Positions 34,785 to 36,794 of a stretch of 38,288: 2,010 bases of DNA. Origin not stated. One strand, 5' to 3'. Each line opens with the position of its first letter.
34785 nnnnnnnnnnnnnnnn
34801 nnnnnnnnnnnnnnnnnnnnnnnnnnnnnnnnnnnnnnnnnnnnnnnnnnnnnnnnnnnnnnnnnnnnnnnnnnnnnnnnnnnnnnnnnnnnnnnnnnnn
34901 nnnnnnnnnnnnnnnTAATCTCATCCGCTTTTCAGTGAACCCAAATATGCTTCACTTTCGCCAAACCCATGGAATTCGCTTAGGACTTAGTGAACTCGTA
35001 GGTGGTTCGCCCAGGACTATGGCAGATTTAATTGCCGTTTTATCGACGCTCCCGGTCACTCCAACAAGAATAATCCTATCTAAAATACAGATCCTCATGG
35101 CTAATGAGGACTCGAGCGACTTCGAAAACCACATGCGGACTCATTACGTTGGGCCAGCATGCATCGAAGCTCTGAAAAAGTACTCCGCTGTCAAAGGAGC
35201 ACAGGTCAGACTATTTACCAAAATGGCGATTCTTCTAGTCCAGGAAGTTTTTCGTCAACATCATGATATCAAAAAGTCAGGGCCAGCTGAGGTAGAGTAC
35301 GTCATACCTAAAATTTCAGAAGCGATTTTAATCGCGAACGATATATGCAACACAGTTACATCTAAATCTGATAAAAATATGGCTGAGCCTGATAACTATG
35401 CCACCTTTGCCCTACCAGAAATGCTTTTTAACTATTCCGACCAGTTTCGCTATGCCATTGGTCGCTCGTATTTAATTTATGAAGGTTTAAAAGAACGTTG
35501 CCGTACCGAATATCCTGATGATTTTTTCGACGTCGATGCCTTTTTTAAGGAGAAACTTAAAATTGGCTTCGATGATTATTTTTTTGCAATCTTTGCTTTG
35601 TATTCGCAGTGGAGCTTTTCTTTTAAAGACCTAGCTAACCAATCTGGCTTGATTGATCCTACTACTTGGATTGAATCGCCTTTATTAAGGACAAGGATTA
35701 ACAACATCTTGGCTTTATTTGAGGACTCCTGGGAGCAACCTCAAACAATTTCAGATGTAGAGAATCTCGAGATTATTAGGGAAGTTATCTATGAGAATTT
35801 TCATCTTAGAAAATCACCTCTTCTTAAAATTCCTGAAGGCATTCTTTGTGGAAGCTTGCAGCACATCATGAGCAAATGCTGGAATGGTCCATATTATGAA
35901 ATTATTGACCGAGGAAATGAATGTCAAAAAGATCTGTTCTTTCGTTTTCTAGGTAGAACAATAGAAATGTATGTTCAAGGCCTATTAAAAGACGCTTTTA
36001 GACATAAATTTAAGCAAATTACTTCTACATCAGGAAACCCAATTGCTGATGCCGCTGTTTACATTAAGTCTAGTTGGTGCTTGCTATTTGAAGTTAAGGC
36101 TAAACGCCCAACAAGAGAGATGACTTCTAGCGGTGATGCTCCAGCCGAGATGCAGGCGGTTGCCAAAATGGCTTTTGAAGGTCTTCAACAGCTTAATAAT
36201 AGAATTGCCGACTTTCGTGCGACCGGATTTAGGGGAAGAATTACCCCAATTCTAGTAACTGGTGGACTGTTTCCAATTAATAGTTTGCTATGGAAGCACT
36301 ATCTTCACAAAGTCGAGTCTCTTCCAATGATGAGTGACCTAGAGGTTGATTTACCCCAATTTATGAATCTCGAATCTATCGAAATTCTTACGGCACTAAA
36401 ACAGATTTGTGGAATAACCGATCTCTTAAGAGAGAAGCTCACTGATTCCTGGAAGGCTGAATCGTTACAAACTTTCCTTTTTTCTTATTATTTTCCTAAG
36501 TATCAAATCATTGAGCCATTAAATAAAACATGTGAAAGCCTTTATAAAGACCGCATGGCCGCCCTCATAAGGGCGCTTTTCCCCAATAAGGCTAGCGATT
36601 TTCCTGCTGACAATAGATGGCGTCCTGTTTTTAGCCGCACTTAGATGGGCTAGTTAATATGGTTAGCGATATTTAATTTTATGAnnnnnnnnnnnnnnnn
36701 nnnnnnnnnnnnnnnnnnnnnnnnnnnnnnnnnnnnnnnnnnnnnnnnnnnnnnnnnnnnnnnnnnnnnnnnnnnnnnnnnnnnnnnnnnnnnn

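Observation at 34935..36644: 569-aa protein: unknown ~340-aa N-terminal domain fused to a restriction-endonuclease-like core, in the genomic position of a toxin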

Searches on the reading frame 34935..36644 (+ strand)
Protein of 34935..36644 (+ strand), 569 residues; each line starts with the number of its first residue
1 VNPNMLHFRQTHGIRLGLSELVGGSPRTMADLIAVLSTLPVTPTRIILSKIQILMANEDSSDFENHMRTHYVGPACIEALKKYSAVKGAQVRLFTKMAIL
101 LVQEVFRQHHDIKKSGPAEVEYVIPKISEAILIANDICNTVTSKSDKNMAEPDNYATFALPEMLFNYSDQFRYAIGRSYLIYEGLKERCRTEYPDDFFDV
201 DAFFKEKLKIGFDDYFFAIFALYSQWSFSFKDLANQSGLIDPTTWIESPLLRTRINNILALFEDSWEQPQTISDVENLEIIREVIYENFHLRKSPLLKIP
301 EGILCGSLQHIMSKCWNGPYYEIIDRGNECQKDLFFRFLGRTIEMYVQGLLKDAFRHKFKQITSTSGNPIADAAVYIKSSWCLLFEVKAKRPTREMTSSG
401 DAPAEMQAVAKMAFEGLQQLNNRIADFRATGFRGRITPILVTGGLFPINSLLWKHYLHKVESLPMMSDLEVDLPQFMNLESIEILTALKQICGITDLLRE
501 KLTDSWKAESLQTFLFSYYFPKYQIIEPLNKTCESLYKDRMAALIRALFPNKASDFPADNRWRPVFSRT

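Call 3: search_protein_families(library=pfam, proteins=[window:34935-36644:+], max_evalue=1)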
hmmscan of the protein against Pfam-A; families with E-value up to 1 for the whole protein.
window:34935-36644:+ (569 aa): 0 families

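Call 4: search_protein_families(library=padloc, proteins=[window:34935-36644:+], max_evalue=1)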
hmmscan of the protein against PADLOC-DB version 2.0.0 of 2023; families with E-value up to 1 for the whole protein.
window:34935-36644:+ (569 aa): 0 families

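Call 5: search_protein_families(library=ncbifam, proteins=[window:34935-36644:+], max_evalue=1)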
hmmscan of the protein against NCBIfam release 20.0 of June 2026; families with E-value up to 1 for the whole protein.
window:34935-36644:+ (569 aa): 1 family
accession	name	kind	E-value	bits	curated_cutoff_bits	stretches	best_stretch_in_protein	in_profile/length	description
NF047931.1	antiphage_GapS1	subfamily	0.0027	16.6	320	1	200-357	127-278/455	GapS1 family protein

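Call 6: find_homologous_proteins(query=window:34935-36644:+, max_evalue=0.001)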
Query window:34935-36644:+ (569 aa): 10 proteins with E <= 0.001 among 8000 candidates.
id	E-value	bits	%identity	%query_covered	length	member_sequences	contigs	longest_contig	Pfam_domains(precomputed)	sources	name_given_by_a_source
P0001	0.0e+0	1300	100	99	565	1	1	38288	-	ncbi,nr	ncbi:MAG: hypothetical protein KDD48_00150 [Bdellovibrionales bacterium]|nr:hypothetical protein [Bd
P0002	1.2e-246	838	63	99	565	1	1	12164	-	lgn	-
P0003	1.8e-240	818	65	95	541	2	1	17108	-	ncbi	-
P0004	7.5e-222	756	59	99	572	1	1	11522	-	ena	-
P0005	1.4e-199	683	54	99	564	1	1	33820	-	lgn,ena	-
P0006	1.4e-195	670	53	99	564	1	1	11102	-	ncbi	-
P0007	9.5e-190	650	53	96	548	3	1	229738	-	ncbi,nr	ncbi:MAG TPA: hypothetical protein PLZ57_02410 [Pseudobdellovibrionaceae bacterium]|nr:hypothetical 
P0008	8.2e-185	634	52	99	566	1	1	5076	-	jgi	-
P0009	2.9e-173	596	51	95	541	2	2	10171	-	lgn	-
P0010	4.1e-66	242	30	97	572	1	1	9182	-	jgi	jgi:hypothetical protein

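Call 8: search_solved_structures(query=window:34935-36644:+, max_evalue=10)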
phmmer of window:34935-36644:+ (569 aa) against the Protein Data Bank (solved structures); distinct sequences matched with E-value up to 10: 0.

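Call 18: find_encoding_contigs(protein=P0007, flank=6000, max_places=3)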
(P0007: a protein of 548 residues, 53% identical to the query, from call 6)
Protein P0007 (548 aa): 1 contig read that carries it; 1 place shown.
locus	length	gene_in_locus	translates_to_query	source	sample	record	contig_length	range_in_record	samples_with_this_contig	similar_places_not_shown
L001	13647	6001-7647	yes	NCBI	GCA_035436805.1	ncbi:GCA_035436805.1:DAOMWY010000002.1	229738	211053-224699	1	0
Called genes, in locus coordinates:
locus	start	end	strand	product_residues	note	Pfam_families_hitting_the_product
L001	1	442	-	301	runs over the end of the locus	-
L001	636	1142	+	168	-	PF00196:GerE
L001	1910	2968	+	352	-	PF13289:SIR2_2 (faint)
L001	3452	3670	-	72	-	PF09954:DUF2188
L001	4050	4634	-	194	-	PF06114:Peptidase_M78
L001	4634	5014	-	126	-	PF13560:HTH_31, PF01381:HTH_3 (weak)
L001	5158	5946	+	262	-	-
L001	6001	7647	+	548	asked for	-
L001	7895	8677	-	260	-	-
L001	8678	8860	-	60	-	-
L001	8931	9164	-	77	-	-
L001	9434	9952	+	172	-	PF06414:Zeta_toxin, PF13238:AAA_18, PF13671:AAA_33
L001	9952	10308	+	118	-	PF08274:Zn_Ribbon_YjdM, PF03831:YjdM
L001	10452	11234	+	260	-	-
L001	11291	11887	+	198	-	-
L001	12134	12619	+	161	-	-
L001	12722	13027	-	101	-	-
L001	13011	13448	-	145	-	PF05973:Gp49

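Call 19: find_encoding_contigs(protein=P0005, flank=6000, max_places=2)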
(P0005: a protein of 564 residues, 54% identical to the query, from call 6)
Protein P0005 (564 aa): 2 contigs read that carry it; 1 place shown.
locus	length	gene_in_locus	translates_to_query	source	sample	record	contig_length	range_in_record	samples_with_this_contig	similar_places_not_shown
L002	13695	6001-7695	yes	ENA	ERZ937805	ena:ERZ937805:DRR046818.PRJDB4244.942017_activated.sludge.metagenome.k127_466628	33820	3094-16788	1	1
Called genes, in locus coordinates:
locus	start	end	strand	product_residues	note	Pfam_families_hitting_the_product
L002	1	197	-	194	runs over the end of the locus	-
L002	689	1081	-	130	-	-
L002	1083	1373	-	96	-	-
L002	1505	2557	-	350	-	PF02486:Rep_trans (weak)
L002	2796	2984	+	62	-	-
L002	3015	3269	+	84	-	-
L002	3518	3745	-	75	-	-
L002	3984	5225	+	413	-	-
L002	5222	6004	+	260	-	PF25164:CoiA_N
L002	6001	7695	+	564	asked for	-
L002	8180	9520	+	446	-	-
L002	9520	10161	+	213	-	-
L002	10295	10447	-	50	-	-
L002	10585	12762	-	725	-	-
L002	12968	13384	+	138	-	-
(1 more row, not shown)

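Call 20: find_encoding_contigs(protein=P0003, flank=6000, max_places=2)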
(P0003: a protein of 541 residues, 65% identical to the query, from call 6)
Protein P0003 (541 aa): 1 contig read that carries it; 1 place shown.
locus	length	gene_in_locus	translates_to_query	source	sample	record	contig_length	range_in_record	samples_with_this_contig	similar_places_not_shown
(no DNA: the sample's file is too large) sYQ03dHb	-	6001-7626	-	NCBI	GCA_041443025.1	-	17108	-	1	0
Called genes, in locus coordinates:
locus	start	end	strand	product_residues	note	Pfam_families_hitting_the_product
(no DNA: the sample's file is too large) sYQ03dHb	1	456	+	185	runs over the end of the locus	-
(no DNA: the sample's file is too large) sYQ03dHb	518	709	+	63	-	-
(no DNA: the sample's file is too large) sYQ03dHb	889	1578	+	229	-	-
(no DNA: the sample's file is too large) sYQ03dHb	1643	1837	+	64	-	PF01402:RHH_1 (weak)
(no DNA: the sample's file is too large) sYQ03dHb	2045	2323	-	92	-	-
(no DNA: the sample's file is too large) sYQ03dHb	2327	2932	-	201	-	PF00239:Resolvase, PF02796:HTH_7 (weak)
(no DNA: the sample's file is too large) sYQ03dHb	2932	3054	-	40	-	-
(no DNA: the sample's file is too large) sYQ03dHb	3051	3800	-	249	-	PF13481:AAA_25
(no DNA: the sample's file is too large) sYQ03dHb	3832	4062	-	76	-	-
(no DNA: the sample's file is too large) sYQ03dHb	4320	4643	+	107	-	PF01381:HTH_3 (weak), PF12844:HTH_19 (weak), PF13443:HTH_26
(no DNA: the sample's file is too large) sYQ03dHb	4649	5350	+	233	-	-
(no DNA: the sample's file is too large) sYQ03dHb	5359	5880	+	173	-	-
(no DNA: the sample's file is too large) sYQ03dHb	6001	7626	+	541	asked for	-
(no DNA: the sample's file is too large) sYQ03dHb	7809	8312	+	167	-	-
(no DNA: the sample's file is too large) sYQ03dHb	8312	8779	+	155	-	-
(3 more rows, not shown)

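Call 21: find_encoding_contigs(protein=P0002, flank=6000, max_places=2)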
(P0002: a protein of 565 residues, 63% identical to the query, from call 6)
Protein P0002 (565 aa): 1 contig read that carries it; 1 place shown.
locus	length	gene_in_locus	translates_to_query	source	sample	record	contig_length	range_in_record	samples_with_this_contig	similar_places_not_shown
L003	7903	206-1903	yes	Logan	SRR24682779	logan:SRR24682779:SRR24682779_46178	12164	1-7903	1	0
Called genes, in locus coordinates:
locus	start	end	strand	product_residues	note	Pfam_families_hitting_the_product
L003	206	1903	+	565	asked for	-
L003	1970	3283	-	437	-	PF00589:Phage_integrase (faint)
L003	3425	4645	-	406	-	PF00589:Phage_integrase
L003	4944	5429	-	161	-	-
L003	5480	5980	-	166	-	-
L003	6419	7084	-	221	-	-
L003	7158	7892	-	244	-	PF01026:TatD_DNase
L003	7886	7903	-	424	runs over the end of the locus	PF06508:QueC (faint)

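Call 22: predict_structure(alignment_id=A1)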
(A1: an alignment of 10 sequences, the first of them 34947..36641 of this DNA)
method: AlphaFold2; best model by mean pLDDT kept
length: 565 residues; sequences in the alignment: 10
mean_pLDDT: 72.7   pTM: 0.69
mean pLDDT of the five models: 72.7, 71.9, 70.5, 70.3, 69.3
residues with pLDDT >= 90: 55; 70-90: 308; 50-70: 137; < 50: 65
segments of 3 or more residues with pLDDT < 50: 1-9, 136-171, 387-402, 562-565
pLDDT, mean of each block of 10 residues (from residue 1): 37 65 83 89 89 78 78 79 70 82 79 73 87 56 37 32 34 63 86 89 86 79 75 82 86 88 69 61 61 89 78 67 84 82 86 83 72 92 61 31 60 87 90 84 55 77 91 81 84 89 78 77 65 60 59 56 40
secondary structure, 60 per line:
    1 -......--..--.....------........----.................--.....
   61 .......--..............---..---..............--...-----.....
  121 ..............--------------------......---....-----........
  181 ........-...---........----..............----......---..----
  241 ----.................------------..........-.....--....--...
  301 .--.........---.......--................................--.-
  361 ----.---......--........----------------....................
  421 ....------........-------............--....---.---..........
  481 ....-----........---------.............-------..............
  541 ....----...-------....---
elements in order: H2-7 H14-18 H25-32 H37-53 H56-67 H70-83 H92-105 H116-134 H155-160 H164-167 H173-188 H196-203 H208-221 H226-231 H245-258 E259-261 H274-283 H285-289 E292-295 E298-301 H304-312 H316-322 H325-354 E369-374 E377-384 H401-424 E431-438 H446-457 H460-463 E471-474 H475-484 H490-497 H507-519 H527-544 H559-562

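Call 23: search_protein_representatives(alignment_id=A1)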
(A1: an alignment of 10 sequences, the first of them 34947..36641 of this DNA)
Query: 10 sequences, 565 profile positions. Proteins with E-value up to 0.001 (for the whole library): 621; up to 1e-10: 198; up to 1e-30: 28. The best 150 are listed.
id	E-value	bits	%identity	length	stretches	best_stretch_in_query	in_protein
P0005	0.0e+00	1025.8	-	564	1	1-564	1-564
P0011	3.9e-143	494.2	-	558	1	2-563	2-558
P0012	2.7e-138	478.2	-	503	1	9-499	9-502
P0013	2.2e-137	475.2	-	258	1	308-564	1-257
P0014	7.7e-114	397.5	-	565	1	2-563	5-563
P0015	2.4e-109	382.7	-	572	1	3-563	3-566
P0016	2.0e-108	379.6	-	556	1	21-563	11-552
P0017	4.6e-103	361.9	-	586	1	4-562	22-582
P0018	3.2e-98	345.9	-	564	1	9-562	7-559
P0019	6.7e-92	325.1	-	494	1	87-562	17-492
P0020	2.1e-89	316.8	-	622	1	4-562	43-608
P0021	6.3e-88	312.0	-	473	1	96-564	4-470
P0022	6.4e-77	275.6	-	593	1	9-564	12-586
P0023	9.2e-73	261.9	-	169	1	405-564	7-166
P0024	3.8e-48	180.6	-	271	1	304-562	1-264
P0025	9.0e-48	179.4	-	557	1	9-563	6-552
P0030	3.0e-38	147.9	-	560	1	23-515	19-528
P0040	1.8e-27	112.4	-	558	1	12-534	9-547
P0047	6.5e-25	103.9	-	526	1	97-555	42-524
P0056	5.6e-24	100.8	-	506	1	61-534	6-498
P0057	7.3e-24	100.4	-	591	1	19-510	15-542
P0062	2.1e-23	98.9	-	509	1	76-514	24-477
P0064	5.7e-22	94.2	-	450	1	120-526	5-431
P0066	1.1e-21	93.3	-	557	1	13-519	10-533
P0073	1.5e-19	86.2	-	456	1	118-514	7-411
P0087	1.6e-17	79.6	-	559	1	21-531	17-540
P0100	2.3e-16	75.7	-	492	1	116-467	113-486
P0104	4.3e-16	74.8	-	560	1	18-513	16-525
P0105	4.8e-16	74.7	-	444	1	89-443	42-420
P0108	9.0e-16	73.7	-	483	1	81-535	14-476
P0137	4.7e-14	68.1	-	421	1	68-424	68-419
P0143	1.3e-13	66.6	-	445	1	10-351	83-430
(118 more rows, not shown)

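Call 26: search_protein_families(library=ncbifam, alignment_id=A2, max_evalue=0.01)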
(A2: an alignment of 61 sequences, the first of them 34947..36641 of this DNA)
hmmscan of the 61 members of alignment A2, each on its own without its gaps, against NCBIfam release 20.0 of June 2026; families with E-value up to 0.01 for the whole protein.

A. member 1, window:34947-36641:+ (565 aa): 1 family
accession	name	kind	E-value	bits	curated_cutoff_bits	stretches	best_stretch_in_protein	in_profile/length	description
NF047931.1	antiphage_GapS1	subfamily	0.0026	16.7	320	1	196-353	127-278/455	GapS1 family protein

B. families by the number of members that match (of 61 scanned): 9 families
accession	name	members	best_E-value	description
NF047931.1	antiphage_GapS1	43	3.4e-23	GapS1 family protein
NF004088.0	PRK05590.1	2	1.2e-06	hypothetical protein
NF002449.0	PRK01617.1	2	4.5e-06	hypothetical protein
NF007704.0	PRK10396.1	2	1.4e-05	hypothetical protein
NF001213.0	PRK00183.1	2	2e-05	hypothetical protein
TIGR04102.1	SWIM_PBPRA1643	2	6.1e-05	PBPRA1643 family SWIM/SEC-C metal-binding motif protein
NF002592.0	PRK02250.1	2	8.2e-05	hypothetical protein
NF008970.0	PRK12318.1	1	0.0034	methionyl aminopeptidase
NF009156.0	PRK12497.4-2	1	0.0054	YraN family protein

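Call 27: search_protein_families(library=pfam, alignment_id=A2, max_evalue=0.01)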
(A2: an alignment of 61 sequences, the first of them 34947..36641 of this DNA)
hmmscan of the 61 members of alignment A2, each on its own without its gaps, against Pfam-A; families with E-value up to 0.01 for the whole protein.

A. member 1, window:34947-36641:+ (565 aa): 0 families

B. families by the number of members that match (of 61 scanned): 6 families
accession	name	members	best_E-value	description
PF08378.17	NERD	6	6.8e-06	Nuclease-related domain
PF02810.21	SEC-C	3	7.2e-08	SEC-C motif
PF13635.12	DUF4143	1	0.00021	Domain of unknown function (DUF4143)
PF03008.20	DUF234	1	0.0049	Archaea bacterial proteins of unknown function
PF14840.11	DNA_pol3_delt_C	1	0.0053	Processivity clamp loader gamma complex DNA pol III C-term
PF24122.1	Cas8b_C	1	0.008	Type I-B CRISPR Cas8b C-terminal domain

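Call 28: fold_search(model_id=the predicted structure, library=pdb)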
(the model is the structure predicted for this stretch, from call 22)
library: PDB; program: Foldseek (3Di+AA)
matches with E <= 10: 97; with E <= 0.001: 1
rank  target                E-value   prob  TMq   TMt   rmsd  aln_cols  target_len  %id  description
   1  9wuf                  6.1e-06  1.00  0.29  0.16  13.9       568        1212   13  Cryo-EM structure of Upx (released 2026-02-11)
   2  6qnz_B                9.9e-03  0.51  0.17  0.17  24.4       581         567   12  Crystal structure of the site-specific DNA nickase N.BspD6I E418A Mutant (released 2020-03-04)
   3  5liz                  3.5e-02  0.38  0.18  0.17  25.0       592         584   11  The structure of Nt.BspD6I nicking endonuclease with all cysteines mutated by serine residues at 0.19 nm resolution . (released 2017-08-02)
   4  5liq_A                3.8e-02  0.35  0.18  0.18  23.4       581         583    9  The structure of C160S,C508S,C578S mutant of Nt.BspD6I nicking endonuclease at 0.185 nm resolution . (released 2017-08-02)
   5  6xl1_A                1.0e-01  0.82  0.16  0.22  15.6       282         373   10  crystal structure of cA4-activated Card1(D294N) (released 2020-12-30)
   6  5liq_B                1.4e-01  0.15  0.16  0.16  25.6       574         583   10  The structure of C160S,C508S,C578S mutant of Nt.BspD6I nicking endonuclease at 0.185 nm resolution . (released 2017-08-02)
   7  2ewf                  1.8e-01  0.18  0.16  0.16  22.9       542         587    9  Crystal structure of the site-specific DNA nickase N.BspD6I (released 2006-11-21)
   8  6ut7_G                6.1e-01  0.12  0.12  0.15  20.3       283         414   10  Fitted model for the tetradecameric assembly of Thermococcus gammatolerans McrB AAA+ hexamers with bound McrC (released 2020-10-21)
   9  9ix4_A                9.7e-01  0.57  0.12  0.06   5.4       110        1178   16  Cryo-EM structure of Lactobacillus casei DdmD dimer bound with DNA (released 2025-01-01)
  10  4ic1_D                1.1e+00  0.28  0.12  0.31  11.7       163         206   13  Crystal structure of SSO0001 (released 2013-01-16)
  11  9a5m_A                1.4e+00  0.08  0.18  0.20  27.1       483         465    9  Integrative model of YDJA-YDIS by crosslinking MS and deep learning (released 2024-09-18)
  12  9g4y_D                1.6e+00  0.02  0.10  0.09  35.3       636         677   13  TRPC5 in complex with photoswitch E-AzHC (released 2025-07-30)
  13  1dc1_A                1.8e+00  0.09  0.12  0.19  15.0       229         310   11  RESTRICTION ENZYME BSOBI/DNA COMPLEX STRUCTURE: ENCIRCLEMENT OF THE DNA AND HISTIDINE-CATALYZED HYDROLYSIS WITHIN A CA (released 2001-02-21)
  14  6bzf_C                2.0e+00  0.18  0.15  0.33  16.4       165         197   10  Structure of S. cerevisiae Zip2:Spo16 complex, C2 form (released 2018-02-14)
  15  4tlg_B                2.1e+00  0.09  0.13  0.17  16.7       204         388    9  Crystal structure of SEC14-like protein 4 (SEC14L4) (released 2014-07-02)
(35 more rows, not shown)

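Call 29: search_protein_families(library=ncbifam, proteins=[P0064, P0073, P0105, P0137, P0143, P0062, P0056, P0047, P0100, P0108], max_evalue=0.01)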
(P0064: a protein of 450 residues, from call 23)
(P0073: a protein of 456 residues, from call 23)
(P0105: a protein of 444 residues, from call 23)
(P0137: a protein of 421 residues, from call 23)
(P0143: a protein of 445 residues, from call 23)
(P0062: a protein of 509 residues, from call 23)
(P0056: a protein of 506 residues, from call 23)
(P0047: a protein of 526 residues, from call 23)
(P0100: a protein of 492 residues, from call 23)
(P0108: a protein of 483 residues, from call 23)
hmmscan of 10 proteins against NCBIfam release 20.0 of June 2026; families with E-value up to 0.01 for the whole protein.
P0064 (450 aa): 1 family
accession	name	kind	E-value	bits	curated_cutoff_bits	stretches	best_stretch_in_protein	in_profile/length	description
NF047931.1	antiphage_GapS1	subfamily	1.8e-10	40.3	320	1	81-359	127-392/455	GapS1 family protein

P0073 (456 aa): 0 families

P0105 (444 aa): 1 family
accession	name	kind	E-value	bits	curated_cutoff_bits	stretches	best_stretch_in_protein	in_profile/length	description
NF047931.1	antiphage_GapS1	subfamily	4.6e-10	39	320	1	44-308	35-275/455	GapS1 family protein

P0137 (421 aa): 1 family
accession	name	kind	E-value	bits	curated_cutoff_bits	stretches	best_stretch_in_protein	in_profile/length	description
NF047931.1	antiphage_GapS1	subfamily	9.2e-08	31.4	320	1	171-418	113-351/455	GapS1 family protein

P0143 (445 aa): 0 families

P0062 (509 aa): 1 family
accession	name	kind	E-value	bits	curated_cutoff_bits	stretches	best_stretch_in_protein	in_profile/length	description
NF047931.1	antiphage_GapS1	subfamily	4.8e-18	65.3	320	1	146-379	128-355/455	GapS1 family protein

P0056 (506 aa): 1 family
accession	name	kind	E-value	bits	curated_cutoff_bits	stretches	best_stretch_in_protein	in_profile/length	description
NF047931.1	antiphage_GapS1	subfamily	1.8e-12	46.9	320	1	140-381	126-355/455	GapS1 family protein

P0047 (526 aa): 1 family
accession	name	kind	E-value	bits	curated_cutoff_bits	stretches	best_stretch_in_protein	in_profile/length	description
NF047931.1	antiphage_GapS1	subfamily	3.9e-10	39.2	320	1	75-380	69-347/455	GapS1 family protein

P0100 (492 aa): 1 family
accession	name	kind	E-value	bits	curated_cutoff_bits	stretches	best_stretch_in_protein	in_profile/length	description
NF047931.1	antiphage_GapS1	subfamily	9.1e-18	64.4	320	1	202-437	134-355/455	GapS1 family protein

P0108 (483 aa): 1 family
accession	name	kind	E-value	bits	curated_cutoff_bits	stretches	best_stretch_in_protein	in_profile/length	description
NF047931.1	antiphage_GapS1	subfamily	6.9e-20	71.3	320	1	104-354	109-352/455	GapS1 family protein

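Call 32: find_encoding_contigs(protein=P0001, flank=10000, max_places=2)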
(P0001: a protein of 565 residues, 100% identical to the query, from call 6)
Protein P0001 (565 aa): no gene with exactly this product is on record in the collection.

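Call 33: find_encoding_contigs(protein=P0004, flank=5000, max_places=2)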
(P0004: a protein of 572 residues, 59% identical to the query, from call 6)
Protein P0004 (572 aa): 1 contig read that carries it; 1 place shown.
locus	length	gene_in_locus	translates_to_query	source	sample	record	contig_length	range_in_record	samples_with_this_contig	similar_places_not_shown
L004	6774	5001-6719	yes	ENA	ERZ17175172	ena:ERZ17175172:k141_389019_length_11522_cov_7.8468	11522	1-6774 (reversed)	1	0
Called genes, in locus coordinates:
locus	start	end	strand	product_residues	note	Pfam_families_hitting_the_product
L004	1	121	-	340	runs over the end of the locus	PF06144:DNA_pol3_delta, PF21694:DNA_pol3_delta_C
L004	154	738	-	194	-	PF04390:LptE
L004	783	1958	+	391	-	PF00266:Aminotran_5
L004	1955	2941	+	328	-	PF00389:2-Hacid_dh, PF02826:2-Hacid_dh_C, PF03446:NAD_binding_2 (weak)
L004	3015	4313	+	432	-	PF00709:Adenylsucc_synt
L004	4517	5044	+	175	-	-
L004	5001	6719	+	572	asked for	-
